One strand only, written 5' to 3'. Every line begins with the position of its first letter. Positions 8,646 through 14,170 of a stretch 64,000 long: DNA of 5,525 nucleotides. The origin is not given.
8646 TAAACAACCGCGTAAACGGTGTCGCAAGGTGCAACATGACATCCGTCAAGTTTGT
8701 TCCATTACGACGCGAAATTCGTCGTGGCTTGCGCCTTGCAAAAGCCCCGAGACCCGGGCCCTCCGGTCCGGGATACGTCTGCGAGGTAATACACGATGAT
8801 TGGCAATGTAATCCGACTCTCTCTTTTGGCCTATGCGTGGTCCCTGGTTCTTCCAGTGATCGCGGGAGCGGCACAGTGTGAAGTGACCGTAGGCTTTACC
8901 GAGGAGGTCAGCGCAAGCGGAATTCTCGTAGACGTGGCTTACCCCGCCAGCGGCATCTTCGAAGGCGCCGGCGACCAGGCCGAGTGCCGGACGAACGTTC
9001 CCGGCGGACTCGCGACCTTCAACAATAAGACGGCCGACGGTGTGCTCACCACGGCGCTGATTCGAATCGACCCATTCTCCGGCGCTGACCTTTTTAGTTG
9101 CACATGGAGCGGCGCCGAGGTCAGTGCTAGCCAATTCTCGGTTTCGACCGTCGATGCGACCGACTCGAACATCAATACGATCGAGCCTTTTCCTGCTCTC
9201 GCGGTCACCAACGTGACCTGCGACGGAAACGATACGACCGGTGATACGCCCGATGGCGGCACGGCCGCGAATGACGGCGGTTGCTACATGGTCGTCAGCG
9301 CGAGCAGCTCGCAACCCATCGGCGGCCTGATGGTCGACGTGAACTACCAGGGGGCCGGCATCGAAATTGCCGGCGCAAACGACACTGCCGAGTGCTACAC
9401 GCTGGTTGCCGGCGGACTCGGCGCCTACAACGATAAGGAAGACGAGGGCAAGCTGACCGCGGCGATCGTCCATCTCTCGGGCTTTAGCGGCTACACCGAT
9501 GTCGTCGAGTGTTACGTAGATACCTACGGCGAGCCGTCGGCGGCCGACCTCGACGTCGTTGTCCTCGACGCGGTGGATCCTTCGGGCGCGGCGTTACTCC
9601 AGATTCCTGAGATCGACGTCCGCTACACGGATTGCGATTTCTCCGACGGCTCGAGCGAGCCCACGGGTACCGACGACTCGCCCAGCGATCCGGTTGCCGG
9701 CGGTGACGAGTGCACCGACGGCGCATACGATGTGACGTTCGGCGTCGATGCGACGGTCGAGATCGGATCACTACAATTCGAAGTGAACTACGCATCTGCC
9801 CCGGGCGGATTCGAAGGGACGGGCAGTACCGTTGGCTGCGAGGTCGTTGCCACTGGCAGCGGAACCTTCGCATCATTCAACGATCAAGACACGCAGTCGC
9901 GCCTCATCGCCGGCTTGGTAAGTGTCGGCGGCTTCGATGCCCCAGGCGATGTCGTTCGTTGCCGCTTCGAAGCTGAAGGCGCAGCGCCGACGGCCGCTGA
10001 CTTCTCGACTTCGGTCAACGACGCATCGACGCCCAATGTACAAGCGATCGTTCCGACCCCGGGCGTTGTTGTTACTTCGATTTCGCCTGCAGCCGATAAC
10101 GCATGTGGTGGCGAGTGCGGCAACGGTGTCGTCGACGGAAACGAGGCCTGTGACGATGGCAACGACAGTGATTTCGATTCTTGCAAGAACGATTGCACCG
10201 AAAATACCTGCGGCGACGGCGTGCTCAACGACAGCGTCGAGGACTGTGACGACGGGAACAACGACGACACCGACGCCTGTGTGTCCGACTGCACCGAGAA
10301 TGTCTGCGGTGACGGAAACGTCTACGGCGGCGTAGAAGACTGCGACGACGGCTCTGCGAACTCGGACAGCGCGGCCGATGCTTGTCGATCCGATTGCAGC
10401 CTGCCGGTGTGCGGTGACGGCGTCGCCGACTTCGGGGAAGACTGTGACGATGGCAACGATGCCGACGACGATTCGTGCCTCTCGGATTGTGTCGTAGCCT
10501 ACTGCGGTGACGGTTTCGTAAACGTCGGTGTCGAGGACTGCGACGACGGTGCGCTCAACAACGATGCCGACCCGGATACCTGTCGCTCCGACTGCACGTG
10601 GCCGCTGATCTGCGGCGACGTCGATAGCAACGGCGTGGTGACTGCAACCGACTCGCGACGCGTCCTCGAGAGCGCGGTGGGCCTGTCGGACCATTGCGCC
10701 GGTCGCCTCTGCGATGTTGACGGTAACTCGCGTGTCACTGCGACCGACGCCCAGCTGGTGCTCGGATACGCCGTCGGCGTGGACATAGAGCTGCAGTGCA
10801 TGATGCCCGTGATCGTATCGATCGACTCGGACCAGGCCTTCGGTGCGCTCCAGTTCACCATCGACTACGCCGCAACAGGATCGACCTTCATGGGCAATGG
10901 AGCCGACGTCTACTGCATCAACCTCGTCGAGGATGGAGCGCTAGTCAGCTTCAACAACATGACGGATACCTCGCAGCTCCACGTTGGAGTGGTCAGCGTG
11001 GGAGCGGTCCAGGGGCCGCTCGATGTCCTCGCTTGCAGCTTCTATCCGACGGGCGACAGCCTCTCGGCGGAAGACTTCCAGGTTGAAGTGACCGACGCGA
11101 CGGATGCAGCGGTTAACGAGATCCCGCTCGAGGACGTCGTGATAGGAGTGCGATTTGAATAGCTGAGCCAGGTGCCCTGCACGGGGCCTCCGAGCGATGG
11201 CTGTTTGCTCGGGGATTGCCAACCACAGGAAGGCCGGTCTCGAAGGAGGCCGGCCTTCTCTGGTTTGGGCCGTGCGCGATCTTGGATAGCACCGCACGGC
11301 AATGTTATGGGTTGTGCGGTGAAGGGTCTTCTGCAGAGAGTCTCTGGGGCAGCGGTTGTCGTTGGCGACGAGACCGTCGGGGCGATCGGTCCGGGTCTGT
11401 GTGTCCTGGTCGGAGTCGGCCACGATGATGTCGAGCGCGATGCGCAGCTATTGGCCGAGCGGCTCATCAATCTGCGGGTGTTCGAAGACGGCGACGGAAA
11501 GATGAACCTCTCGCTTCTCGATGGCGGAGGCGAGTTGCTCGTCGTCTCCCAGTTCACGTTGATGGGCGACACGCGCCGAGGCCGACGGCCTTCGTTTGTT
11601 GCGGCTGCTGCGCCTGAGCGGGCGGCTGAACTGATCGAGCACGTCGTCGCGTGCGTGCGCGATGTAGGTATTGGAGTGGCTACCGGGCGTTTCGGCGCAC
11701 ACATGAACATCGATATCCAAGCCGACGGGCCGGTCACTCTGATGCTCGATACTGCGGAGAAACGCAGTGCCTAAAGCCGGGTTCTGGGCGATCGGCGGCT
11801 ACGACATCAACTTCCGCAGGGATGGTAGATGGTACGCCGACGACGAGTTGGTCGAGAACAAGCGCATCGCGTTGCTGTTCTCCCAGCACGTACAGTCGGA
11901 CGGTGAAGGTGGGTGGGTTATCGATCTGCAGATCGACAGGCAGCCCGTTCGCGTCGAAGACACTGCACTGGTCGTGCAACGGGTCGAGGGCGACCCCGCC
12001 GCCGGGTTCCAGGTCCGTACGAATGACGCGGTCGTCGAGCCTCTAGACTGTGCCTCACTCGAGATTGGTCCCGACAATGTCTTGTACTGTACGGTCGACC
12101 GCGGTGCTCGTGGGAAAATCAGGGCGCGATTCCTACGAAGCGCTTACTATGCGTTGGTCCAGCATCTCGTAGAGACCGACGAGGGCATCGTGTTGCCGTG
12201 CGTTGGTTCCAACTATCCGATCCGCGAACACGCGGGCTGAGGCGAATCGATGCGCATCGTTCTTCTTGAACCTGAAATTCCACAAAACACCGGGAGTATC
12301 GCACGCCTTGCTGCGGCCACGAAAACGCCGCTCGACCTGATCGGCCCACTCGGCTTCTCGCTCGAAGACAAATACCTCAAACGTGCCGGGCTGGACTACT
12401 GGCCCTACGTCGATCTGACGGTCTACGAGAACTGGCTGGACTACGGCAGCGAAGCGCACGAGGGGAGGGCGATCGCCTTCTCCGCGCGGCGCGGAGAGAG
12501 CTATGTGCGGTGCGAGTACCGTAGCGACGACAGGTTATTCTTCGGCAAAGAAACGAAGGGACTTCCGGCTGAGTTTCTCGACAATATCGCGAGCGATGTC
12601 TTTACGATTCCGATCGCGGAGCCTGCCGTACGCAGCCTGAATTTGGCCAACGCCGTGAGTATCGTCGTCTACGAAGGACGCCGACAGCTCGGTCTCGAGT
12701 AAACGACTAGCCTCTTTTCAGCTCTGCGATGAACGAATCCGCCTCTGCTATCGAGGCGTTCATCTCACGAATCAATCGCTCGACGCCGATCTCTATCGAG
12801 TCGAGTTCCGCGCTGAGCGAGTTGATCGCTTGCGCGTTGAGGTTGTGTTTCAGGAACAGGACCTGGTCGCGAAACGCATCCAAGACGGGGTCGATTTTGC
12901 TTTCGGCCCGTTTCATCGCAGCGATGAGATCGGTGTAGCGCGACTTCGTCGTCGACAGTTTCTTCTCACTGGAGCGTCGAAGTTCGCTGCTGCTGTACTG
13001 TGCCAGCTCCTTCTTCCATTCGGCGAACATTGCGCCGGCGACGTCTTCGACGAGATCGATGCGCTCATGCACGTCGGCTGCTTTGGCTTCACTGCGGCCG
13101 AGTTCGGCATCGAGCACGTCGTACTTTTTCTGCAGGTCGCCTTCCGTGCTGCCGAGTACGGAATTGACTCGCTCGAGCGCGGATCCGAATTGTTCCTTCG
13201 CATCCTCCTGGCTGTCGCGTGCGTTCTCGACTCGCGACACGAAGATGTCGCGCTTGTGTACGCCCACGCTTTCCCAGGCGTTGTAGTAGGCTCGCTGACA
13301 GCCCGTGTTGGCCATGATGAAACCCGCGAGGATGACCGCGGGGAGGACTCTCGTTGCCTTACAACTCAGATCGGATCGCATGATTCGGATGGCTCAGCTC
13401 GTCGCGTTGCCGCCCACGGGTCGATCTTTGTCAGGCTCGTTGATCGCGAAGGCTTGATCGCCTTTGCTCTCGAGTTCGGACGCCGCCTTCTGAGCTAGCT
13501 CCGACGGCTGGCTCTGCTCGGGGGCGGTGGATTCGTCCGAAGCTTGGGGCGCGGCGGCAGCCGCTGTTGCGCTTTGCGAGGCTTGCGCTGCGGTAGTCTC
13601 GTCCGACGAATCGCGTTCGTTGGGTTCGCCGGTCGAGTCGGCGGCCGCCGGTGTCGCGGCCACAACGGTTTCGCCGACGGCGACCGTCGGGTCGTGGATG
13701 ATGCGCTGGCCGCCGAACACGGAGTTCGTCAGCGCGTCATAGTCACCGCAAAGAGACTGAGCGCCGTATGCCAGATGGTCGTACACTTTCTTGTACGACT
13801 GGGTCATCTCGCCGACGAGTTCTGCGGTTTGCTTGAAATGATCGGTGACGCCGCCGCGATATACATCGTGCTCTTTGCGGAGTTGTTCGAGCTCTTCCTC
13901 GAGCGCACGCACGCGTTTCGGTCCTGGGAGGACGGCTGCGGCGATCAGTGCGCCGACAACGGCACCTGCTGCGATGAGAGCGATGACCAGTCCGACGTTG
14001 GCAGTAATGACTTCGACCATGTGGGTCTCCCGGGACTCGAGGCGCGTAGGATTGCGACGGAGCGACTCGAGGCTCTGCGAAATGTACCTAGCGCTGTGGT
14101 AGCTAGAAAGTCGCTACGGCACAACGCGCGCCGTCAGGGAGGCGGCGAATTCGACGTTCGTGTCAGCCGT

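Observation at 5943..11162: Three tandem secreted genes built from seven copies of an unassigned four-Cys module plus dockerin-like pairs: candidate cohesin/dockerin-style self-assembling extracellular scaffold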

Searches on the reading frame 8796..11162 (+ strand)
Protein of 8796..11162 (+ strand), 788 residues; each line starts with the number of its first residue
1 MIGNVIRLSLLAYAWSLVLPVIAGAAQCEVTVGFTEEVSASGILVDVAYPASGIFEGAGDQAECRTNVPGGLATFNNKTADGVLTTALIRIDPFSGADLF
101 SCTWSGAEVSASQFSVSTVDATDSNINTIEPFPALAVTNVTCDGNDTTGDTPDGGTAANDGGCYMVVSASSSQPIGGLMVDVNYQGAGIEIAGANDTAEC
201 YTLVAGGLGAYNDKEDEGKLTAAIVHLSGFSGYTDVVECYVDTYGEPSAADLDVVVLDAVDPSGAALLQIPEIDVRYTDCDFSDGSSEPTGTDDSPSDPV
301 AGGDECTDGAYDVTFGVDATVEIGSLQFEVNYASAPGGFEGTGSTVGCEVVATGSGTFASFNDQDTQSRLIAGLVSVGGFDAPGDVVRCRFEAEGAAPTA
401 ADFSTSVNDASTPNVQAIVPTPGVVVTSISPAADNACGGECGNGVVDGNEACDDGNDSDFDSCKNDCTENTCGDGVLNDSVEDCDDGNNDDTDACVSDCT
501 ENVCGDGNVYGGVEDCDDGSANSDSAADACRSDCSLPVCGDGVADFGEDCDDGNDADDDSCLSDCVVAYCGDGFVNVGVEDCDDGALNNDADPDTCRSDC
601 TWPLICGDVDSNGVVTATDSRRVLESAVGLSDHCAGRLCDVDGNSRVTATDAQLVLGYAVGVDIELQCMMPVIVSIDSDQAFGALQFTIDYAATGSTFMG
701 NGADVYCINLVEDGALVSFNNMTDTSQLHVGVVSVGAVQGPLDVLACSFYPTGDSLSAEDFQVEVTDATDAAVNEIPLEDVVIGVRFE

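Call 3: search_protein_families(library=pfam, proteins=[window:8796-11162:+], max_evalue=1)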
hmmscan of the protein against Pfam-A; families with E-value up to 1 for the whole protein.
window:8796-11162:+ (788 aa): 3 families
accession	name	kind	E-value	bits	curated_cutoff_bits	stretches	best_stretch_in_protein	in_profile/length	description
PF13948.11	DUF4215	-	7.6e-15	55.4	27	4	434-467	14-46/47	Domain of unknown function (DUF4215)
PF00404.24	Dockerin_1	-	8.8e-07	29.5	22.9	1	607-655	2-52/57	Dockerin type I domain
PF07523.18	Big_3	-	0.066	13.9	21.2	1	750-781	8-37/68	Bacterial Ig-like domain (group 3)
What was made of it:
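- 8796..11162 (+): Gene C, 788 aa. Signal-peptide-like N-terminus, 3 modules, 5 Cys-rich repeats, dockerin, directly fused 4th module. Pfam DUF4215 55.4 bits and Dockerin_1 29.5 bits (call 3).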

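Call 4: search_protein_families(library=ncbifam, proteins=[window:8796-11162:+], max_evalue=1)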
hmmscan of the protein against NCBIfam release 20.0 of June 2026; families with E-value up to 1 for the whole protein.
window:8796-11162:+ (788 aa): 2 families
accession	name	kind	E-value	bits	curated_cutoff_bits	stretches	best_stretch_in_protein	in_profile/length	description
TIGR02232.1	myxo_disulf_rpt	repeat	0.0001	22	20.8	4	440-469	3-32/38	cysteine-rich acidic repeat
TIGR04088.1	cognate_SipW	domain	0.012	15.7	19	1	350-366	8-24/34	SipW-dependent-type signal peptide-containing protein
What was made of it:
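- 8796..11162 (+): TIGR02232 22 bits (call 4).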

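Call 34: find_related_loci(query=window:8796-11159:+, collection=genome_contigs, flank=10000)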
Query window:8796-11159:+ (788 aa) in genome_contigs; peptide patterns used: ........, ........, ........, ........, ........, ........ (x = any residue, [..] = any of these).
54 stretches matched a pattern; 26 encode a relative of the query (tblastn E <= 1e-3); 25 distinct loci.
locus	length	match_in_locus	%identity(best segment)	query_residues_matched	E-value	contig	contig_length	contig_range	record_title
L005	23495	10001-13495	55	427-609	7e-39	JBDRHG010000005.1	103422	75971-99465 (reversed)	MAG: archaeon isolate MEGAHIT-group-1.497 k141_8935292, whole genome shotgun sequence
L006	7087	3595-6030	52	396-608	2e-32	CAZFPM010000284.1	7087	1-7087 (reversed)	MAG TPA_asm: uncultured Myxococcales bacterium isolate SRP308112_co1_392 genome assembly, contig: NODE_20923_length_7087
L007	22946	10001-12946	50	435-608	7e-31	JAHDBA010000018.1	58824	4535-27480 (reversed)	MAG: Myxococcota bacterium isolate MAG-10 RZ_1415, whole genome shotgun sequence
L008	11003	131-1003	48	440-609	2e-27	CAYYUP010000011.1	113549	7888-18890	MAG TPA_asm: uncultured Nannocystis sp. isolate binchicken_co67_189 genome assembly, contig: NODE_66_length_113549_cov_8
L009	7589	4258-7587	48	440-639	3e-22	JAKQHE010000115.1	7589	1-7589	MAG: bacterium isolate USDE_metabat.136 k141_6550, whole genome shotgun sequence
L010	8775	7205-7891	44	440-647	7e-21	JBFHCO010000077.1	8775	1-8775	MAG: Candidatus Omnitrophota bacterium isolate Mix_sand06.2021.04.Z.81 k141_2644410_length_8775_cov_11.0000, whole genom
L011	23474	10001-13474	48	441-608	4e-21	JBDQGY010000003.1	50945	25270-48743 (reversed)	MAG: Nannocystaceae bacterium isolate SFB_27D_18OOND_coas_125 k141_1708847_length_50945_cov_71.5131, whole genome shotgu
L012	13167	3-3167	48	303-607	9e-21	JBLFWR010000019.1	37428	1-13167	MAG: Candidatus Binatia bacterium isolate 3300053785_131 Ga0535658_0001687, whole genome shotgun sequence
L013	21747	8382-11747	39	380-608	1e-20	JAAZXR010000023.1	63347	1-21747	MAG: Myxococcales bacterium isolate bin13p NODE_23_length_63347_cov_6.157334, whole genome shotgun sequence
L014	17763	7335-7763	45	422-569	1e-18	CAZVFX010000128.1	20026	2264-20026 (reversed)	MAG TPA_asm: uncultured Myxococcales bacterium isolate binchicken_co141_516 genome assembly, contig: NODE_11754_length_2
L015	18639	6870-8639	44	440-615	1e-18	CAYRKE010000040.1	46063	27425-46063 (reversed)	MAG TPA_asm: uncultured Polyangiaceae bacterium isolate SRP192927_co6_516 genome assembly, contig: NODE_1150_length_4606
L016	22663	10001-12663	41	418-608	3e-18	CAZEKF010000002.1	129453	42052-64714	MAG TPA_asm: uncultured Methanosarcinales archaeon isolate SRP200020_co7_100 genome assembly, contig: NODE_26_length_129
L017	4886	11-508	43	441-601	6e-17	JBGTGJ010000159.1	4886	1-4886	MAG: bacterium isolate JTS-RE212 k141_6034766, whole genome shotgun sequence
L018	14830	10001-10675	35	438-608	8e-17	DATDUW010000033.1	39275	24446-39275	MAG TPA_asm: Patescibacteria group bacterium isolate SMAG_U8068 k141_233377, whole genome shotgun sequence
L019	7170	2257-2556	52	440-609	9e-16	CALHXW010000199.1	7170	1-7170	MAG: uncultured bacterium isolate R4_Bin_Bin_91_sub_1 genome assembly, contig: c_000002571702, whole genome shotgun sequ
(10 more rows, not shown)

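Call 40: find_encoding_contigs(protein=window:8796-11162:+, flank=10000, max_places=6)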
Protein window:8796-11162:+ (788 aa): 1 contig read that carries it; 1 place shown.
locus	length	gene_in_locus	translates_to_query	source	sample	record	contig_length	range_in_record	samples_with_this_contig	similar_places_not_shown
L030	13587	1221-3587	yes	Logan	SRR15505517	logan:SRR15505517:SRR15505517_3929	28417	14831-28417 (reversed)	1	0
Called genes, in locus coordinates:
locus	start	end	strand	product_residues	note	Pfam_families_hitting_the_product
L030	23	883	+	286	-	-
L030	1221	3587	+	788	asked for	PF13948:DUF4215 (faint), PF00404:Dockerin_1 (weak)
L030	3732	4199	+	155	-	PF02580:Tyr_Deacylase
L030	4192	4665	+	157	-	-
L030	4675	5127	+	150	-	PF00588:SpoU_methylase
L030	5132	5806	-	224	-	PF11172:DUF2959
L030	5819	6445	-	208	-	PF06295:ZapG-like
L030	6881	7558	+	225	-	PF00440:TetR_N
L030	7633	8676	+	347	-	PF11583:AurF, PF00268:Ribonuc_red_sm (weak)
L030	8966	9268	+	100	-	-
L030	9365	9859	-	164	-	PF01814:Hemerythrin (weak)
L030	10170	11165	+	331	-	PF20434:BD-FAE, PF07859:Abhydrolase_3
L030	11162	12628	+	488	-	PF13396:PLDc_N (weak), PF13091:PLDc_2, PF00614:PLDc (weak), PF13091:PLDc_2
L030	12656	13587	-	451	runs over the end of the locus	PF00072:Response_reg, PF00158:Sigma54_activat, PF13191:AAA_16 (weak), PF14532:Sigma54_activ_2, PF07728:AAA_5 (weak), PF25601:AAA_lid_14, PF02954:HTH_8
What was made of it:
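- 8796..11162 (+): Identical product on a second assembly (call 40).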

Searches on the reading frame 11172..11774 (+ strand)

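Call 17: search_protein_families(library=pfam, proteins=[window:11172-11774:+], max_evalue=0.001)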
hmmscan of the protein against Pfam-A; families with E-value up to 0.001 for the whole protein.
window:11172-11774:+ (200 aa): 1 family
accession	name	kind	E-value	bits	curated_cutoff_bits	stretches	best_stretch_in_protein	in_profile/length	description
PF02580.21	Tyr_Deacylase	-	1.1e-50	172.2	25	1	53-193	3-144/144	D-Tyr-tRNA(Tyr) deacylase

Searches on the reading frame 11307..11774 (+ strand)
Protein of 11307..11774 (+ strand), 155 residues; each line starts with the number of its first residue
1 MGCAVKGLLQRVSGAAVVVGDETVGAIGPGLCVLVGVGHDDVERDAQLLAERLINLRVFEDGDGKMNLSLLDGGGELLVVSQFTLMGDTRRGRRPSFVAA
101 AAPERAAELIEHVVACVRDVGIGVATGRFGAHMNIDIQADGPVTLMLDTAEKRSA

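Call 48: list_cluster_members(proteins=[window:11307-11774:+, window:12250-12702:+, window:12707-13381:-, window:13394-14020:-, window:20231-21586:-, window:5943-7400:+, window:7598-8458:+, P0010, P0041, P0064])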
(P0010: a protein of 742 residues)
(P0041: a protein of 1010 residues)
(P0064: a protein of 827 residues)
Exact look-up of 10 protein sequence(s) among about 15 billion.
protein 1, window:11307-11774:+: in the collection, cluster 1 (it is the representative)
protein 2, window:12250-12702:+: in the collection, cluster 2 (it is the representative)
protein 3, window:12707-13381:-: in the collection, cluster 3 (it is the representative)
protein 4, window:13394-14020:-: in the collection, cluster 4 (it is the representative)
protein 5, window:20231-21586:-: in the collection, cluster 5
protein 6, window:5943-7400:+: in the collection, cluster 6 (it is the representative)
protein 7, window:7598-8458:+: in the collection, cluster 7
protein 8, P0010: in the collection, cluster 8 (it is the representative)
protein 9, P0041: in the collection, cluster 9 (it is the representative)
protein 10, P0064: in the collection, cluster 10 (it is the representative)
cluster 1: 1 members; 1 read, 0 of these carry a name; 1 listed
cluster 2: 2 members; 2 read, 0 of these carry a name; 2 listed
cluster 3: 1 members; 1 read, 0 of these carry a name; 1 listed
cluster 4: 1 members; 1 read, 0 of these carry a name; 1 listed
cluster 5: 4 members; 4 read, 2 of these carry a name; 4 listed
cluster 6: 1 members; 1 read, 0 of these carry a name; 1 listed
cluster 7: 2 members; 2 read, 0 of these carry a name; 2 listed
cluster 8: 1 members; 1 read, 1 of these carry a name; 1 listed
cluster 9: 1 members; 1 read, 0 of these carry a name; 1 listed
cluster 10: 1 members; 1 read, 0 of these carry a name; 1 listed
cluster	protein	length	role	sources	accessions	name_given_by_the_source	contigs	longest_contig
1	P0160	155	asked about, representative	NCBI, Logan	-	-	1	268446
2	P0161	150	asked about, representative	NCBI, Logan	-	-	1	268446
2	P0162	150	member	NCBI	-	-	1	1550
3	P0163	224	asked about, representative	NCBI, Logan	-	-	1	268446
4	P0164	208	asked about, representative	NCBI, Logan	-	-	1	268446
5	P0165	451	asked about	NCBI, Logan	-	-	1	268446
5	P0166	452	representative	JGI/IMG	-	two-component system response regulator PilR (NtrC family)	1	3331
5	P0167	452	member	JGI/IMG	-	DNA-binding NtrC family response regulator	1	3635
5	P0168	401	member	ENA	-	-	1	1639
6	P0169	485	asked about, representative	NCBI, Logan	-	-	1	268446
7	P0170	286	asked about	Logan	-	-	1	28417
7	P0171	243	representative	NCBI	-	-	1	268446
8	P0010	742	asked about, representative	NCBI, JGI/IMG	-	hypothetical protein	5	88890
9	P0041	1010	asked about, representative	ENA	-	-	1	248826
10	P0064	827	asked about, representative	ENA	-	-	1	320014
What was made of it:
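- Identical products on independent assemblies (calls 40, 48).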

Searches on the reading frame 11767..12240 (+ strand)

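Call 17: search_protein_families(library=pfam, proteins=[window:11767-12240:+], max_evalue=0.001)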
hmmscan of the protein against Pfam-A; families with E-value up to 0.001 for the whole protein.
window:11767-12240:+ (157 aa): 1 family
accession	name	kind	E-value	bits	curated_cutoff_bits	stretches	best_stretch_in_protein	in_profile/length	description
PF06938.16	DUF1285_N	-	0.00019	21.5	29.3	1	10-65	12-66/67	Domain of unknown function (DUF1285), N-terminal domain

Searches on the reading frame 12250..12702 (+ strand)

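Call 17: search_protein_families(library=pfam, proteins=[window:12250-12702:+], max_evalue=0.001)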
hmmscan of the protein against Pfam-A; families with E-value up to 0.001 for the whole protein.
window:12250-12702:+ (150 aa): 1 family
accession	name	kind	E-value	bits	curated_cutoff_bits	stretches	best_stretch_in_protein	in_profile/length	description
PF00588.24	SpoU_methylase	-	3.5e-26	92.4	29.7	1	2-141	3-142/142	SpoU rRNA Methylase family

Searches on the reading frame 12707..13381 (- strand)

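Call 17: search_protein_families(library=pfam, proteins=[window:12707-13381:-], max_evalue=0.001)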
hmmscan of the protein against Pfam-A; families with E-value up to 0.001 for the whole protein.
window:12707-13381:- (224 aa): 1 family
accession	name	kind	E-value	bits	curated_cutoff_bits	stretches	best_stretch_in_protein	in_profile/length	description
PF11172.13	DUF2959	-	9.7e-80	267.7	26.8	1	32-221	1-190/190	Protein of unknown function (DUF2959)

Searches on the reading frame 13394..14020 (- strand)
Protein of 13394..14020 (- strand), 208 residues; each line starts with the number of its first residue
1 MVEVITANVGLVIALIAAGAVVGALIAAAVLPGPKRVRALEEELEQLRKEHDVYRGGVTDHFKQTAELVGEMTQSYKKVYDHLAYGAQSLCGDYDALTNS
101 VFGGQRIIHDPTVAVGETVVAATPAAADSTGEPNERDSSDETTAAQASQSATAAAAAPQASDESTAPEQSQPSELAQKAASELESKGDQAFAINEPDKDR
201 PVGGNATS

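Call 17: search_protein_families(library=pfam, proteins=[window:13394-14020:-], max_evalue=0.001)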
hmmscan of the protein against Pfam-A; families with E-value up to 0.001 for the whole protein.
window:13394-14020:- (208 aa): 1 family
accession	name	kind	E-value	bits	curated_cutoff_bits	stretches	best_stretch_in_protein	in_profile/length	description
PF06295.17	ZapG-like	-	5.7e-18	65.6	33.5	1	13-179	2-117/123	Z-ring associated protein G-like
